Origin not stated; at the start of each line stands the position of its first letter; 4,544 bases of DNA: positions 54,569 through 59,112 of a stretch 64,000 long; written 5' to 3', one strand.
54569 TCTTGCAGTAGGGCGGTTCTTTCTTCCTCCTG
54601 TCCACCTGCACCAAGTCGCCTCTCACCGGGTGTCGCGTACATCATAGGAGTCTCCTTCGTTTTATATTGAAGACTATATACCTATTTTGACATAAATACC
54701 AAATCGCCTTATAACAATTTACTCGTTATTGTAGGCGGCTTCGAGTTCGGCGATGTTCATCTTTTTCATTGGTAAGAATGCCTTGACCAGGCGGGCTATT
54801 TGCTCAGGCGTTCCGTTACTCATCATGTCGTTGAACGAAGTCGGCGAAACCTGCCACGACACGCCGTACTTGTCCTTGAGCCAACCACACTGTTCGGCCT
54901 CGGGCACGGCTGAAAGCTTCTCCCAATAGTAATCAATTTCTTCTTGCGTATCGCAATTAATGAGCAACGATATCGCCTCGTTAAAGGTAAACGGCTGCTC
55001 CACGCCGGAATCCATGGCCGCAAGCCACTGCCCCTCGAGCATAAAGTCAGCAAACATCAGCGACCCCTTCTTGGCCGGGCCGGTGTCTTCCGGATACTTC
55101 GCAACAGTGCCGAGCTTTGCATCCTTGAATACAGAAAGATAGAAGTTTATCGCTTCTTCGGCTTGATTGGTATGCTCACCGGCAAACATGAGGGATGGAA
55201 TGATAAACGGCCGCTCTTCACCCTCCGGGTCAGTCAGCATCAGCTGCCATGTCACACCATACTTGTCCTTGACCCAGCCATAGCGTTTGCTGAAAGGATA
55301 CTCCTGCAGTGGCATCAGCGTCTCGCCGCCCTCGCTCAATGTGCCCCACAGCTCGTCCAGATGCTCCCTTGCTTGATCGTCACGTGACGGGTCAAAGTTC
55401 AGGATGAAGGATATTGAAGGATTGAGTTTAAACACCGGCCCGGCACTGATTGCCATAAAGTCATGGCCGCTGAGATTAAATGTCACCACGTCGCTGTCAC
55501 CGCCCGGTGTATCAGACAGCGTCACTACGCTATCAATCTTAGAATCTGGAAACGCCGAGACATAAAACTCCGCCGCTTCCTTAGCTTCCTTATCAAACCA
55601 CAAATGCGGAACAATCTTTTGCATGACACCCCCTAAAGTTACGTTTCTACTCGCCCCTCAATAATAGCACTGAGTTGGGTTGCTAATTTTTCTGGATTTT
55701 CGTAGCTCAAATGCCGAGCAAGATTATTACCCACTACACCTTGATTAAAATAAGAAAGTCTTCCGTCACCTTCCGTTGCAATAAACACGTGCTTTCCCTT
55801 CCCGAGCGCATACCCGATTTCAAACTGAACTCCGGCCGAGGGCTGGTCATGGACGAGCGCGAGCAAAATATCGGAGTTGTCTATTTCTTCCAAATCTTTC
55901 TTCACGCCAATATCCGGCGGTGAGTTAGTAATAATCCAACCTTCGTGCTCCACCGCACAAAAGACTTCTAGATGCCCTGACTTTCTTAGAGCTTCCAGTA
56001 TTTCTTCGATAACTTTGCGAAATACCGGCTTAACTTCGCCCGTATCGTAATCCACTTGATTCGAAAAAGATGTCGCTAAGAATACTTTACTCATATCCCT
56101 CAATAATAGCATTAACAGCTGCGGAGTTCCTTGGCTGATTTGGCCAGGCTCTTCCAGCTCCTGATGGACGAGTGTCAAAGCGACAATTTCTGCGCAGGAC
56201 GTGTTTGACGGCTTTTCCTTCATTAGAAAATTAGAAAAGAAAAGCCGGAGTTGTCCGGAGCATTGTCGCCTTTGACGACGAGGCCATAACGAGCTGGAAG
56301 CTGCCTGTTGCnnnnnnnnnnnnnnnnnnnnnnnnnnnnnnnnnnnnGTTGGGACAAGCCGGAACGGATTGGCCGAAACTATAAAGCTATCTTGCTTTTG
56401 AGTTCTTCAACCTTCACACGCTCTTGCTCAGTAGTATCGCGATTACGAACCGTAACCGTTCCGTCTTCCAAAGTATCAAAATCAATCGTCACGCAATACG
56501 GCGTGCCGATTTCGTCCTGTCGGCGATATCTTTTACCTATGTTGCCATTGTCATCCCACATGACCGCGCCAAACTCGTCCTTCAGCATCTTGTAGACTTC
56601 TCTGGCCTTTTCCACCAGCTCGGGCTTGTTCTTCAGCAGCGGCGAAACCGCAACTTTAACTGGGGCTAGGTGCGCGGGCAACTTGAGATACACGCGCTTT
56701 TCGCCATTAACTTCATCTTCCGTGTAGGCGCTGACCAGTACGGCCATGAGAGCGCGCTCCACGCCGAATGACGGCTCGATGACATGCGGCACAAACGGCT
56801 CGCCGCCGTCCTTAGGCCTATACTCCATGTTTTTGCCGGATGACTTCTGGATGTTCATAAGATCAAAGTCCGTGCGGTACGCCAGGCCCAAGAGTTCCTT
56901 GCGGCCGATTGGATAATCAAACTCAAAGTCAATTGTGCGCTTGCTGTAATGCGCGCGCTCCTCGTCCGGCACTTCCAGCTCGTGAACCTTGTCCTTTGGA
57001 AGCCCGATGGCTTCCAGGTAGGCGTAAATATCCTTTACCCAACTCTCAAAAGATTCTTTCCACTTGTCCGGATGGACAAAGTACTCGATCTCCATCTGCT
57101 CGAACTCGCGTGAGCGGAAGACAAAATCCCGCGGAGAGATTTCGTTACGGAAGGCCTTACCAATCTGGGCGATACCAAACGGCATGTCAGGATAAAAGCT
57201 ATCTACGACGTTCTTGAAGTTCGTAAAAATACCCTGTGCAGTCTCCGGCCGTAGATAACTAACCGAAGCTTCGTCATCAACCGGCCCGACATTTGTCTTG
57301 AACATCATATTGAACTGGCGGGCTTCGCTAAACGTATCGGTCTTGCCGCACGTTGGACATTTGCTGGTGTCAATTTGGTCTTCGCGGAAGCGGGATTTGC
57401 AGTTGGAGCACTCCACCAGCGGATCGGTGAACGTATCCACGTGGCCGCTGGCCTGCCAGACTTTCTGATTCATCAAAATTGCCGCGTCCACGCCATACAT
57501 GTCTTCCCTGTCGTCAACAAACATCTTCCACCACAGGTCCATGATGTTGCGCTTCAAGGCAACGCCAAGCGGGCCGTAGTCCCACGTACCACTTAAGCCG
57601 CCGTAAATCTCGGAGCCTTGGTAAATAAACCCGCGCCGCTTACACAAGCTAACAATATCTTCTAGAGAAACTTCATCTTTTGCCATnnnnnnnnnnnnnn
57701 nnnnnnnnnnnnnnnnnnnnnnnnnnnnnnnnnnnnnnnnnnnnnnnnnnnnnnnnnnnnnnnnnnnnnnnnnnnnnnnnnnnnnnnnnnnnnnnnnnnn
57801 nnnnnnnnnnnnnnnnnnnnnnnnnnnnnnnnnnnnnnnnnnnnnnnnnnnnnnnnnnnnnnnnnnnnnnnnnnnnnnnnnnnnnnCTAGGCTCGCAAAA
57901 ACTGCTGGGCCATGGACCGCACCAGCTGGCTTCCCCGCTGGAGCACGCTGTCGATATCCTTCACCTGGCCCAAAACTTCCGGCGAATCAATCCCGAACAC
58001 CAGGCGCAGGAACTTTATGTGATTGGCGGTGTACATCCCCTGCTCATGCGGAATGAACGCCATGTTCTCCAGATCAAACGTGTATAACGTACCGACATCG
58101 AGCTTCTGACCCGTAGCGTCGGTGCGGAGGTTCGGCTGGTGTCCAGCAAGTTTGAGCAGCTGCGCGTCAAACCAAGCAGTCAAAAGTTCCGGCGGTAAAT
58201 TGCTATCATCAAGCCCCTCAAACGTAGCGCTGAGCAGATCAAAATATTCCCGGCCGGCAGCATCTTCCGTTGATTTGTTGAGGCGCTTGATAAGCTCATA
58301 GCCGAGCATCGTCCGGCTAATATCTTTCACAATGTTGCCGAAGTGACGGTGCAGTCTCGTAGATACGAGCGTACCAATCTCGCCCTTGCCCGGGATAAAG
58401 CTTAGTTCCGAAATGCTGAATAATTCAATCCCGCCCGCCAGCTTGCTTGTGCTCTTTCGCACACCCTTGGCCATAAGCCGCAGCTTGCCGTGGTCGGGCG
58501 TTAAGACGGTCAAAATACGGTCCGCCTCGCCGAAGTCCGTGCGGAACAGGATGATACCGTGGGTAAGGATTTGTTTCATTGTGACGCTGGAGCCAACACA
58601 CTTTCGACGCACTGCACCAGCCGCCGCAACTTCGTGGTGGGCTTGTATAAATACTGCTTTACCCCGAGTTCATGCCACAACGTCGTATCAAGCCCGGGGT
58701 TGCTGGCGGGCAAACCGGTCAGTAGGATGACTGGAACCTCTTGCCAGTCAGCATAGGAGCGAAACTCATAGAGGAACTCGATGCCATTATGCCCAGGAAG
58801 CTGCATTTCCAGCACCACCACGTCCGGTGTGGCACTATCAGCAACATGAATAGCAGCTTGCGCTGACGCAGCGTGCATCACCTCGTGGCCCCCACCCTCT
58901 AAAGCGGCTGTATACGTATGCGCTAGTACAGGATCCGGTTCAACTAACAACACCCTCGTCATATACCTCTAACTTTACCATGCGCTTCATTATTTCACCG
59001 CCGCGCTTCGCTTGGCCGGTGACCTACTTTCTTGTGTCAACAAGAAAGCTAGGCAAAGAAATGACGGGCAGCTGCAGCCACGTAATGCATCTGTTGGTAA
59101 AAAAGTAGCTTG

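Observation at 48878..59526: Family of ~238-nt highly structured intergenic repeats with extensive helix covariation (four copies within 11 kb)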

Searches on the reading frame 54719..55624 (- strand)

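Call 74: search_protein_families(library=pfam, proteins=[window:54719-55624:-], max_evalue=0.01)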
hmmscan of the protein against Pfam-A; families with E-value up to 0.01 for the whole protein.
window:54719-55624:- (301 aa): 2 families
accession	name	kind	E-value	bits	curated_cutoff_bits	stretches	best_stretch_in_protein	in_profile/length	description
PF06983.19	3-dmu-9_3-mt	-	2.2e-73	244.6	24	2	141-259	3-115/116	3-demethylubiquinone-9 3-methyltransferase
PF00903.31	Glyoxalase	-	0.0002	22.1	20.6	0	87-128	79-121/121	Glyoxalase/Bleomycin resistance protein/Dioxygenase superfamily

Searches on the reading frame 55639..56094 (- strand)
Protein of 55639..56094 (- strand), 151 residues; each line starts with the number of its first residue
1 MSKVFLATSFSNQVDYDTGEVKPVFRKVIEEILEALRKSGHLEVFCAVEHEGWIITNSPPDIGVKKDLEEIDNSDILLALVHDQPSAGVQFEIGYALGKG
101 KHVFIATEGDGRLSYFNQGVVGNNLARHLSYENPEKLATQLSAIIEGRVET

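Call 15: search_protein_families(library=pfam, proteins=[window:55639-56094:-])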
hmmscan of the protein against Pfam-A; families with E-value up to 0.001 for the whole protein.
window:55639-56094:- (151 aa): 2 families
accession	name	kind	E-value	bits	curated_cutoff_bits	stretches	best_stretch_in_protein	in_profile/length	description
PF05014.21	Nuc_deoxyrib_tr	-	2e-08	34.8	28.8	1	64-112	53-102/117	Nucleoside 2-deoxyribosyltransferase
PF15891.11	Nuc_deoxyri_tr2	-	0.00014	22.6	30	1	3-108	3-103/105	Nucleoside 2-deoxyribosyltransferase like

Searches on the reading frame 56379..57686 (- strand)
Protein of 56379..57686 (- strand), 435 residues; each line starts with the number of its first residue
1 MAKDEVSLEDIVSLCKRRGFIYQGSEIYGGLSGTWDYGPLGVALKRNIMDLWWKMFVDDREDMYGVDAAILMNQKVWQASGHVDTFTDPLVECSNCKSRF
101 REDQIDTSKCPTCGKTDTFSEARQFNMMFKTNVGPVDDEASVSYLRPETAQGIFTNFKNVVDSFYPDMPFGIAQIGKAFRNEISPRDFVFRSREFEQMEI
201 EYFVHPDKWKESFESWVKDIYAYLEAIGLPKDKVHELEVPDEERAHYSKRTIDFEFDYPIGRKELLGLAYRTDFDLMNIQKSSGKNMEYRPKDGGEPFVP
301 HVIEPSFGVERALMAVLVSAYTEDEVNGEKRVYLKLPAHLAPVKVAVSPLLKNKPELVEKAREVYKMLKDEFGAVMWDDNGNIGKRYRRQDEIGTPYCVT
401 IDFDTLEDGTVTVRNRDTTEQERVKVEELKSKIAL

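Call 15: search_protein_families(library=pfam, proteins=[window:56379-57686:-])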
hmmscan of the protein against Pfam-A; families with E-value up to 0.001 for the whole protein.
window:56379-57686:- (435 aa): 2 families
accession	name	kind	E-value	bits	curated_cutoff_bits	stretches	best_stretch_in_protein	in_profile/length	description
PF03129.25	HGTP_anticodon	-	1e-25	90.2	21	1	344-433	1-91/94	Anticodon binding domain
PF00587.30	tRNA-synt_2b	-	3e-16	60.4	29.3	1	137-317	5-176/179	tRNA synthetase class II core domain (G, H, P, S and T)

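Call 36: find_homologous_proteins(query=window:56379-57686:-, max_evalue=1e-100)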
Query window:56379-57686:- (435 aa): 8000 proteins with E <= 1e-100 among 8000 candidates; the best 120 are listed.
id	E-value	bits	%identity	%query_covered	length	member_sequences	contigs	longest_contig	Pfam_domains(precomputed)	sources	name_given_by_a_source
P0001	0.0e+0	1010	100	100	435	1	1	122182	PF03129.26,PF00587.31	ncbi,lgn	-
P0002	6.7e-263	890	87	99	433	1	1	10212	PF03129.26,PF00587.31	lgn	-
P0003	8.0e-262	886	87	99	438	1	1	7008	PF03129.26,PF00587.31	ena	-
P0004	1.4e-261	886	87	99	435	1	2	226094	PF03129.26,PF00587.31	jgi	jgi:glycyl-tRNA synthetase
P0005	1.8e-261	885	87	98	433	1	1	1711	PF03129.26,PF00587.31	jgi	jgi:glycyl-tRNA synthetase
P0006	2.8e-260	881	87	99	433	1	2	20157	PF03129.26,PF00587.31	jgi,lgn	-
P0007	7.3e-260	880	88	97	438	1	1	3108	PF03129.26,PF00587.31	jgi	jgi:glycyl-tRNA synthetase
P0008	1.3e-259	879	85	100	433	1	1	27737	PF03129.26,PF00587.31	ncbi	-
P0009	3.1e-259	878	86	99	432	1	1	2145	PF03129.26,PF00587.31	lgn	-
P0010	8.5e-259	876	86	99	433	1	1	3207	PF03129.26,PF00587.31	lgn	-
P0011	2.6e-258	875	86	99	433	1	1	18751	PF03129.26,PF00587.31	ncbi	-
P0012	5.2e-258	874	86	100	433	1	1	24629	PF03129.26,PF00587.31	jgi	-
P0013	9.2e-258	873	87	99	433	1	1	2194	PF03129.26,PF00587.31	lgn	-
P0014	1.9e-257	872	84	99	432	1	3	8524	PF03129.26,PF00587.31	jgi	jgi:glycyl-tRNA synthetase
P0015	4.6e-257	871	87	98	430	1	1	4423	PF03129.26,PF00587.31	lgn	-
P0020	9.3e-256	866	84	99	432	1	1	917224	PF03129.26,PF00587.31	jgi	jgi:glycyl-tRNA synthetase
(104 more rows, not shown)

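Call 40: find_encoding_contigs(protein=P0004, flank=10000, max_places=2)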
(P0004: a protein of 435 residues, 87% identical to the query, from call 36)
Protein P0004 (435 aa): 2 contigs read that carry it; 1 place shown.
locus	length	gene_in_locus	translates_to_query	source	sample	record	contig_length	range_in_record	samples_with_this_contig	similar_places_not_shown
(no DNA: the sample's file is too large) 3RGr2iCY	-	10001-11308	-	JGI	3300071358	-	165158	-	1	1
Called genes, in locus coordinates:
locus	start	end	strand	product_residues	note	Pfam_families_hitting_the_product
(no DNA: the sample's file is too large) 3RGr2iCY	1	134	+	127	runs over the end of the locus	-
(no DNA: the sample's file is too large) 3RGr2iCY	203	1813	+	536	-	PF06418:CTP_synth_N, PF00117:GATase, PF07722:Peptidase_C26 (weak)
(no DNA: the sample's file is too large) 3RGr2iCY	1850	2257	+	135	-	PF00072:Response_reg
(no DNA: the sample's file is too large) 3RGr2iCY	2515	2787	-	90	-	PF01016:Ribosomal_L27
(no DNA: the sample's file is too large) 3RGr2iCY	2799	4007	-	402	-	PF01170:UPF0020 (faint), PF13847:Methyltransf_31 (faint)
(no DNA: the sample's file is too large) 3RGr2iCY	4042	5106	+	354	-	PF03706:LPG_synthase_TM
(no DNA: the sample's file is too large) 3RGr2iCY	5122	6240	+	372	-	PF13742:tRNA_anti_2, PF02601:Exonuc_VII_L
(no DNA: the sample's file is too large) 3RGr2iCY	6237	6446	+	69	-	PF02609:Exonuc_VII_S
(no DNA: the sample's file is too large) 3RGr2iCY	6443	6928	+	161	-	-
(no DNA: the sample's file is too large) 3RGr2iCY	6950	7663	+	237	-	-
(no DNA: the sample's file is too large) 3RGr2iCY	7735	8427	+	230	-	-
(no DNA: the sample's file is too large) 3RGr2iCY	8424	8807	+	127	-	PF00072:Response_reg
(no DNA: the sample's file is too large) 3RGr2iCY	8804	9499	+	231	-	PF11967:RecO_N, PF02565:RecO_C (weak)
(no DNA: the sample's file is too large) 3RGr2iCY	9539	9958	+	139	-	-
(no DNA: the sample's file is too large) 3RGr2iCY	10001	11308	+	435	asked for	PF00587:tRNA-synt_2b, PF03129:HGTP_anticodon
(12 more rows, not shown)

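Call 41: find_encoding_contigs(protein=P0020, flank=10000, max_places=1)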
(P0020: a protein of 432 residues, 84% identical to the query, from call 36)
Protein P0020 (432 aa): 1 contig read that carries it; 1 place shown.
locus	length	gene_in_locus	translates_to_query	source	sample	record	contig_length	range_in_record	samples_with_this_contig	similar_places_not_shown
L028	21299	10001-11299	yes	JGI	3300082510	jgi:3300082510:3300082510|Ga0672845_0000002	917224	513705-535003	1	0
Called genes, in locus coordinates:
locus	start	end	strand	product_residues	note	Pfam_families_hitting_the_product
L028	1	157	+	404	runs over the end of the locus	PF00595:PDZ, PF13180:PDZ_2 (weak), PF17820:PDZ_6, PF03572:Peptidase_S41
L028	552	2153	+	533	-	PF06418:CTP_synth_N, PF00117:GATase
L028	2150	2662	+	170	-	PF00072:Response_reg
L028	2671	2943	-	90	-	PF01016:Ribosomal_L27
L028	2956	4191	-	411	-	PF01170:UPF0020 (faint)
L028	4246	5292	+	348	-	PF03706:LPG_synthase_TM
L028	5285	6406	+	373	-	PF13742:tRNA_anti_2, PF02601:Exonuc_VII_L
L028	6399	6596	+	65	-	PF02609:Exonuc_VII_S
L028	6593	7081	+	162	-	PF13489:Methyltransf_23 (weak)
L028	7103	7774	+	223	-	-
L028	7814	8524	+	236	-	-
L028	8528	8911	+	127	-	PF00072:Response_reg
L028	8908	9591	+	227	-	PF11967:RecO_N, PF02565:RecO_C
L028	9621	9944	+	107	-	-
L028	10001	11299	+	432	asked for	PF00587:tRNA-synt_2b, PF03129:HGTP_anticodon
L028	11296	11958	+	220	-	PF00106:adh_short, PF13561:adh_short_C2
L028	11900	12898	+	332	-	PF00892:EamA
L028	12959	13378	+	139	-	PF08570:DUF1761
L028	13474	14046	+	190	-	-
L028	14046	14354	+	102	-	-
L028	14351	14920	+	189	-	PF01936:NYN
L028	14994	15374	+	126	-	PF00903:Glyoxalase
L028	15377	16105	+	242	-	PF03358:FMN_red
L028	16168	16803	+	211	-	PF13483:Lactamase_B_3 (weak)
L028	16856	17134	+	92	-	-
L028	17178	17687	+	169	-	-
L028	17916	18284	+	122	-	PF02381:MraZ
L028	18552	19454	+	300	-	PF01795:Methyltransf_5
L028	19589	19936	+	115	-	-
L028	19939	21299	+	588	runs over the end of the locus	PF03717:PBP_dimer, PF00905:Transpeptidase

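Call 42: find_encoding_contigs(protein=P0008, flank=10000, max_places=1)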
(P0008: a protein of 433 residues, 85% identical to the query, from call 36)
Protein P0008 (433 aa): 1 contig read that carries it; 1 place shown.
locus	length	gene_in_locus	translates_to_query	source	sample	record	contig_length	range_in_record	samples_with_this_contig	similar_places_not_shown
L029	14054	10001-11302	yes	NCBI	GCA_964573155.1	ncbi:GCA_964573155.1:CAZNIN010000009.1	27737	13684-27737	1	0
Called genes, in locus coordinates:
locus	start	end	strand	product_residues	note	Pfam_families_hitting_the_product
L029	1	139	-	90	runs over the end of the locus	PF01016:Ribosomal_L27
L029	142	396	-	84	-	-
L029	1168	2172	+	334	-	PF03706:LPG_synthase_TM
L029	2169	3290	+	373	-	PF13742:tRNA_anti_2, PF01336:tRNA_anti-codon (faint), PF02601:Exonuc_VII_L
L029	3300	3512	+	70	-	PF02609:Exonuc_VII_S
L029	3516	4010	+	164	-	PF13489:Methyltransf_23 (faint), PF02353:CMAS (faint)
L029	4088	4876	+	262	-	-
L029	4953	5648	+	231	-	-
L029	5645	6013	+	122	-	PF00072:Response_reg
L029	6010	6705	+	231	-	PF11967:RecO_N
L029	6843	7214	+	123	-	-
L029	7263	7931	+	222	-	-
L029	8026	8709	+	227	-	-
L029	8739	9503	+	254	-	-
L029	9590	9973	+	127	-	-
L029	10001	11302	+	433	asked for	PF00587:tRNA-synt_2b, PF03129:HGTP_anticodon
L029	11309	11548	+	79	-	-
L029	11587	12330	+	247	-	PF08713:DNA_alkylation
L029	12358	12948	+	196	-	PF00583:Acetyltransf_1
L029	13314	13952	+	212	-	-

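Call 44: find_encoding_contigs(protein=P0001, flank=10000, max_places=1)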
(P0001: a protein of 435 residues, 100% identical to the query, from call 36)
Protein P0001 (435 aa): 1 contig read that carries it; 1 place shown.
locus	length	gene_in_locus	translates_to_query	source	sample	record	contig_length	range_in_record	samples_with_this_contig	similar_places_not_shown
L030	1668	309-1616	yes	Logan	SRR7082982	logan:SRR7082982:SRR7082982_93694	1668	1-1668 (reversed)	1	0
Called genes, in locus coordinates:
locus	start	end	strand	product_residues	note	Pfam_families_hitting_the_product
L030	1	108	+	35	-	?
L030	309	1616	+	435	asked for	PF00587:tRNA-synt_2b, PF03129:HGTP_anticodon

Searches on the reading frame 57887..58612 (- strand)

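Call 15: search_protein_families(library=pfam, proteins=[window:57887-58612:-])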
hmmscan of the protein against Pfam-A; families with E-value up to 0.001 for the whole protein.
window:57887-58612:- (241 aa): 2 families
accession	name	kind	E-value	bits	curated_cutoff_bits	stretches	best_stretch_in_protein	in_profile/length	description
PF11967.14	RecO_N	-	1.6e-18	66.9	27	1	12-87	1-76/80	Recombination protein O N terminal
PF02565.21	RecO_C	-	2.4e-07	31.1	22.1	1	116-236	23-146/157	Recombination protein O C terminal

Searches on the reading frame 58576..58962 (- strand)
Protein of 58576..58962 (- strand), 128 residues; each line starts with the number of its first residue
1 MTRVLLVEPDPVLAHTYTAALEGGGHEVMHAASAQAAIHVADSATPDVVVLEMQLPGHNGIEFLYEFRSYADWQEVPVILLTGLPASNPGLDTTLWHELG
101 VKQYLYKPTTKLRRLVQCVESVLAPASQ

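Call 15: search_protein_families(library=pfam, proteins=[window:58576-58962:-])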
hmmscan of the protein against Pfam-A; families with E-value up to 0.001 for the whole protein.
window:58576-58962:- (128 aa): 1 family
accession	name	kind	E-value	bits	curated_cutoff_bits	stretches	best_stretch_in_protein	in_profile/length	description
PF00072.30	Response_reg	-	2.1e-15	57.3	30.2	1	4-118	1-109/111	Response regulator receiver domain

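Call 35: find_encoding_contigs(protein=window:58576-58962:-, flank=6000, max_places=8)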
Protein window:58576-58962:- (128 aa): no gene with exactly this product is on record in the collection.
